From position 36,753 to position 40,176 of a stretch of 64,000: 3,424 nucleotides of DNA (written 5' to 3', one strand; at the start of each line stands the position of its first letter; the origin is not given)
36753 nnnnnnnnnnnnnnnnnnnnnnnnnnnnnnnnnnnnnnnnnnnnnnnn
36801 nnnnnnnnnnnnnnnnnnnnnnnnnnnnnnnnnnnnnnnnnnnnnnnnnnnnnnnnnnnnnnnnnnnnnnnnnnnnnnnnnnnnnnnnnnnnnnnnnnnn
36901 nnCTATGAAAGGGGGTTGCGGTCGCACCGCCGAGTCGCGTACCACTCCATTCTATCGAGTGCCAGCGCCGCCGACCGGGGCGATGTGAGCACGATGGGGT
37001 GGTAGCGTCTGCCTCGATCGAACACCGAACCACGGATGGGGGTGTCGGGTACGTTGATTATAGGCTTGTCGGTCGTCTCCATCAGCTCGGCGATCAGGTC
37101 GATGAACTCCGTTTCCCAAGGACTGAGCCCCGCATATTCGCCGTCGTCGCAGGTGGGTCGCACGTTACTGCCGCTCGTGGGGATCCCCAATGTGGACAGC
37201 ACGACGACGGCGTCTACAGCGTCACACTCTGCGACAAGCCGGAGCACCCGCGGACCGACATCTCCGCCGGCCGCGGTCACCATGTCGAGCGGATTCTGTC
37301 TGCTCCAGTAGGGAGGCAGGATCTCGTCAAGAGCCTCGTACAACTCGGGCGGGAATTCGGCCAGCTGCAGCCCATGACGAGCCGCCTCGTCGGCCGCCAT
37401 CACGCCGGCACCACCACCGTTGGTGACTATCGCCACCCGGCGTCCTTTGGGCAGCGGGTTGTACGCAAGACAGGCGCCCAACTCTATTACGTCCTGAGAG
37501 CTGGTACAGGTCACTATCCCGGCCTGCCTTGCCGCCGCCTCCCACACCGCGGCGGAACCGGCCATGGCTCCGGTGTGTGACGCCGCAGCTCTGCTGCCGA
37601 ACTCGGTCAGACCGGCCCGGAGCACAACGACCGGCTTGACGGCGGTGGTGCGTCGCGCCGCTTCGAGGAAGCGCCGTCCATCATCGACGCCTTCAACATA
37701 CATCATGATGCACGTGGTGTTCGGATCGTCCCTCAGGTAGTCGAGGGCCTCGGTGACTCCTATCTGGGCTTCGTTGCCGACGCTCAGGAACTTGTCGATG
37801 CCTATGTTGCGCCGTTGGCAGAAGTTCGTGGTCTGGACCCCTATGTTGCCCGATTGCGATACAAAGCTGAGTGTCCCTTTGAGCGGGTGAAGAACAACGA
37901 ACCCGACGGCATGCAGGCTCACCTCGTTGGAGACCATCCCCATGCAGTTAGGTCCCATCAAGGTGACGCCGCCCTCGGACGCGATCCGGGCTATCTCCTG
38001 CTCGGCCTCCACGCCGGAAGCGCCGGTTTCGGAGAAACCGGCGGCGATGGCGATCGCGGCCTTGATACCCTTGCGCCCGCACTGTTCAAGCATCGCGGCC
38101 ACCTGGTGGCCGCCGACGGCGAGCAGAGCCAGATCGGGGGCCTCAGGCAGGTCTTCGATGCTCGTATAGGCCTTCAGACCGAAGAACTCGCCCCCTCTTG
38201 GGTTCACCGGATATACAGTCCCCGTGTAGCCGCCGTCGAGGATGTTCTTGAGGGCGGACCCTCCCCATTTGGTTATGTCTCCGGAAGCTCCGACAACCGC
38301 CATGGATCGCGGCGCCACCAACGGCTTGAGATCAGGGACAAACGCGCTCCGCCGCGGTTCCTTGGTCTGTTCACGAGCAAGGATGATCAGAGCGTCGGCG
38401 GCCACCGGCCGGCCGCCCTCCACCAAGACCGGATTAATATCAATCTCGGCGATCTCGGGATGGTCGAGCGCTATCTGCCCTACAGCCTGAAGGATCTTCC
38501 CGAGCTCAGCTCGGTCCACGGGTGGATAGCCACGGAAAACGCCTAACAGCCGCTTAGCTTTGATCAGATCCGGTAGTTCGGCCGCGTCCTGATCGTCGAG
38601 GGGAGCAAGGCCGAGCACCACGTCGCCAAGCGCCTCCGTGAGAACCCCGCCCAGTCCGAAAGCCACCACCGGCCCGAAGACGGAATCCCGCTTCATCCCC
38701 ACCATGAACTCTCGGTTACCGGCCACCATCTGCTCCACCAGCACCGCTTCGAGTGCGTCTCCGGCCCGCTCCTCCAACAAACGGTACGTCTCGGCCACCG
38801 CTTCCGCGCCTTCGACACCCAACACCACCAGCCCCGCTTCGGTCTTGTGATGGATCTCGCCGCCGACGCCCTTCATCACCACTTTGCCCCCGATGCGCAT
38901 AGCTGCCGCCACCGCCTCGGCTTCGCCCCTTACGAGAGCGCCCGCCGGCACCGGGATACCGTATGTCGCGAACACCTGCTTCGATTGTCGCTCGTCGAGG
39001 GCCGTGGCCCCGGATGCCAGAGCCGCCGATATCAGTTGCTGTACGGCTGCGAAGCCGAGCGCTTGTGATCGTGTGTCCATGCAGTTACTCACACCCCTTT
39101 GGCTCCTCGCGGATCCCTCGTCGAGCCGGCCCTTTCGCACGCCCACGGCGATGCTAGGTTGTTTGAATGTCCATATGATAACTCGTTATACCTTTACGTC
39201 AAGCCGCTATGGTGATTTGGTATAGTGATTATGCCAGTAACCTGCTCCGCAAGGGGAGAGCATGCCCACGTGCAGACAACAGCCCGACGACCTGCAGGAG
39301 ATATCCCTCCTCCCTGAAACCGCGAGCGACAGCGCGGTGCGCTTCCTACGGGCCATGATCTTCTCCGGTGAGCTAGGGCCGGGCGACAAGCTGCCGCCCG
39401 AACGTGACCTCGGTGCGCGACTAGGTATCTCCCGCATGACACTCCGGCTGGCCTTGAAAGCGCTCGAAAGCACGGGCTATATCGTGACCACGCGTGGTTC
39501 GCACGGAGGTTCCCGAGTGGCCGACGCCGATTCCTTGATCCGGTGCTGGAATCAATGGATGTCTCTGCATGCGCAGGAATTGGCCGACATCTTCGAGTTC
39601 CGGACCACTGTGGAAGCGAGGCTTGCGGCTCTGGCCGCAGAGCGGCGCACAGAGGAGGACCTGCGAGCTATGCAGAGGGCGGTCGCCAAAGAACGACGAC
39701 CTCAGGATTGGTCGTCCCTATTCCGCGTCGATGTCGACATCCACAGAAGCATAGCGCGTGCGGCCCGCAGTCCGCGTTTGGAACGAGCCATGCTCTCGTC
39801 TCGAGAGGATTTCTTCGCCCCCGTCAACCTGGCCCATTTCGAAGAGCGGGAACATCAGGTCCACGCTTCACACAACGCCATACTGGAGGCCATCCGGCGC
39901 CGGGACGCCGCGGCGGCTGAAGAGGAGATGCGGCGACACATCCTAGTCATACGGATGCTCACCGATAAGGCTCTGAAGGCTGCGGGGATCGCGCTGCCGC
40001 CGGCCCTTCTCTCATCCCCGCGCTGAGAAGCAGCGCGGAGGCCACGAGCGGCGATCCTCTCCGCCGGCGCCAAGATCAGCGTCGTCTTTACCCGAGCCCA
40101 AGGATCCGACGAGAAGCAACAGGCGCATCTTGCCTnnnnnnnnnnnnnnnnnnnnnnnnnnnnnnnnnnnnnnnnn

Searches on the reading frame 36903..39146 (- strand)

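Call 82: search_protein_families(library=pfam, proteins=[window:36903-39146:-], max_evalue=0.00001)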
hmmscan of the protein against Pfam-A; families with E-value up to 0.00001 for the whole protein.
window:36903-39146:- (747 aa): 5 families
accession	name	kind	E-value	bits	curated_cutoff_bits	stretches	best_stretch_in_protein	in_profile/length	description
PF13549.11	ATP-grasp_5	-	8.4e-64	215.4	27.6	1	42-256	2-221/221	ATP-grasp domain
PF13607.11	Succ_CoA_lig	-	1.1e-48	164.9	27.4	1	423-559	1-137/138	Succinyl-CoA ligase like flavodoxin domain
PF13380.12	CoA_binding_2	-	2.8e-21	76.6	22.8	1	280-405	1-114/116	CoA binding domain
PF02629.25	CoA_binding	-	3.4e-09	37.8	22.3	1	280-370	4-97/97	CoA binding domain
PF19045.5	Ligase_CoA_2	-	3.1e-08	34.2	23.7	1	571-636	1-66/162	Ligase-CoA domain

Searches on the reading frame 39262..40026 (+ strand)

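Call 82: search_protein_families(library=pfam, proteins=[window:39262-40026:+], max_evalue=0.00001)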
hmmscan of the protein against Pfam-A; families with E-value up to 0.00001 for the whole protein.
window:39262-40026:+ (254 aa): 2 families
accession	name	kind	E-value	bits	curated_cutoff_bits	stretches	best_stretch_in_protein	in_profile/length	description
PF07729.17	FCD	-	2e-21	77.1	24.3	1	109-227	1-123/125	FCD domain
PF00392.27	GntR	-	4.8e-16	58.6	27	1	25-80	5-60/64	Bacterial regulatory proteins, gntR family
